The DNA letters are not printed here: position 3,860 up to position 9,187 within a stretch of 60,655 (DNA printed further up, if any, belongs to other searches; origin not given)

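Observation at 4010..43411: Six module-shuffled, cysteine-rich secreted giants look like one extracellular system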

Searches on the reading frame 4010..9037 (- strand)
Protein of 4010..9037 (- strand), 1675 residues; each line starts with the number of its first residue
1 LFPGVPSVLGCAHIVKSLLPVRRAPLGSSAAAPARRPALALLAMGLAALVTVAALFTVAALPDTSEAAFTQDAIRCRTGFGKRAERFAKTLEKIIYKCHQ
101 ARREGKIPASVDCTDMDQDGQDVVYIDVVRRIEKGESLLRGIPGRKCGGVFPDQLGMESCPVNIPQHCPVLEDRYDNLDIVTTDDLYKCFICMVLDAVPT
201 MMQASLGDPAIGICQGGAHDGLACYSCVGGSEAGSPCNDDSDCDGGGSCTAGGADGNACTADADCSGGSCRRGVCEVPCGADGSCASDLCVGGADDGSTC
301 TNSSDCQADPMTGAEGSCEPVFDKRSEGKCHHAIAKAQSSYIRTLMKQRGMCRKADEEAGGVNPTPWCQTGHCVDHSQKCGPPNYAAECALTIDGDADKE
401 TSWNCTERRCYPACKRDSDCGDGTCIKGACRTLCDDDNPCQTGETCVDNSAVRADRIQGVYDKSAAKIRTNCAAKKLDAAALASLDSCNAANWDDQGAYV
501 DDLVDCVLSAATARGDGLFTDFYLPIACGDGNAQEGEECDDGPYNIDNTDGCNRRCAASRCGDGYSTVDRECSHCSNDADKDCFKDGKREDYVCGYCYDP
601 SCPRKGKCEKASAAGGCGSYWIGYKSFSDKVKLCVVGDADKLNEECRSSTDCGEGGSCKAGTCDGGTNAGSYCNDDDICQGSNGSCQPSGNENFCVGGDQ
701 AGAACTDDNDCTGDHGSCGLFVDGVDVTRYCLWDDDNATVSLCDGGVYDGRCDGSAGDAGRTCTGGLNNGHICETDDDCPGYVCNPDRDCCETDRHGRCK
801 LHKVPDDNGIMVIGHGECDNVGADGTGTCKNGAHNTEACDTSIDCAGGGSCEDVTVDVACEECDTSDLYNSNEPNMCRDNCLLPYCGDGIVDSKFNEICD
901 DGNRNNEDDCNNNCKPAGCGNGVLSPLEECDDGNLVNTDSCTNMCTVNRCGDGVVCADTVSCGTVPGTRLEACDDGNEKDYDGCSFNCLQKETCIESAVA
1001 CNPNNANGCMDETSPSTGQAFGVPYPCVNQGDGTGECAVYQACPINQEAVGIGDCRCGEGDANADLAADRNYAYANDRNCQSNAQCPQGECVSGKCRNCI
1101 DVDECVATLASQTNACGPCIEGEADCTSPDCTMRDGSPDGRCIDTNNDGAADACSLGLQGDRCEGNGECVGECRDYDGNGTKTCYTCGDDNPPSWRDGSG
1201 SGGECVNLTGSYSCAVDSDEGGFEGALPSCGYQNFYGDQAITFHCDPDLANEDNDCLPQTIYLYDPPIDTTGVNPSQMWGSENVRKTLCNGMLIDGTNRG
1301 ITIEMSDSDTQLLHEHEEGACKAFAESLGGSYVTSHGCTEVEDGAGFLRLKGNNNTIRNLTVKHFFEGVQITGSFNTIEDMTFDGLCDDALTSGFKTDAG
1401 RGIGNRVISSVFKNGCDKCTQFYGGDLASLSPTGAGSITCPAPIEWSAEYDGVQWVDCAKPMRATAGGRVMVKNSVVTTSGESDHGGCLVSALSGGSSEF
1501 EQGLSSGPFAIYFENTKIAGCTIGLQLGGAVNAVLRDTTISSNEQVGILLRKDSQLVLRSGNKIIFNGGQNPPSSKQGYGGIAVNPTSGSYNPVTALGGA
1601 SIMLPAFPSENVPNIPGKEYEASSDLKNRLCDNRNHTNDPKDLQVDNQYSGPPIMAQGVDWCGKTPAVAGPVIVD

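Call 3: search_protein_families(library=pfam, proteins=[window:4010-9037:-], max_evalue=0.01)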
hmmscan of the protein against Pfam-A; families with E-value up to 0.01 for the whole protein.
window:4010-9037:- (1675 aa): 2 families
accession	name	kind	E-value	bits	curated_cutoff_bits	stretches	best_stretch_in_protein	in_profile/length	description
PF13948.11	DUF4215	-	3e-05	24.7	27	1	919-945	21-46/47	Domain of unknown function (DUF4215)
PF05048.19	NosD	-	0.0071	16.3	23.6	0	1513-1567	95-149/212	Periplasmic copper-binding protein (NosD)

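Call 4: search_protein_families(library=ncbifam, proteins=[window:4010-9037:-], max_evalue=0.01)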
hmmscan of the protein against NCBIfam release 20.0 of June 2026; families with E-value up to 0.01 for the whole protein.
window:4010-9037:- (1675 aa): 2 families
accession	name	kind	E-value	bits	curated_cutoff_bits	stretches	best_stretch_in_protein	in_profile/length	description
TIGR02232.1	myxo_disulf_rpt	repeat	6e-11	42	20.8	4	919-948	4-33/38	cysteine-rich acidic repeat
TIGR04201.1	Myxo_Cys_RPT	repeat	0.0068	16.5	25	1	644-663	3-22/22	Cys-rich repeat-containing protein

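Call 12: search_solved_structures(query=window:4010-9037:-, max_evalue=1)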
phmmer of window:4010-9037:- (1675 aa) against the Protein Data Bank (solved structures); distinct sequences matched with E-value up to 1: 0.
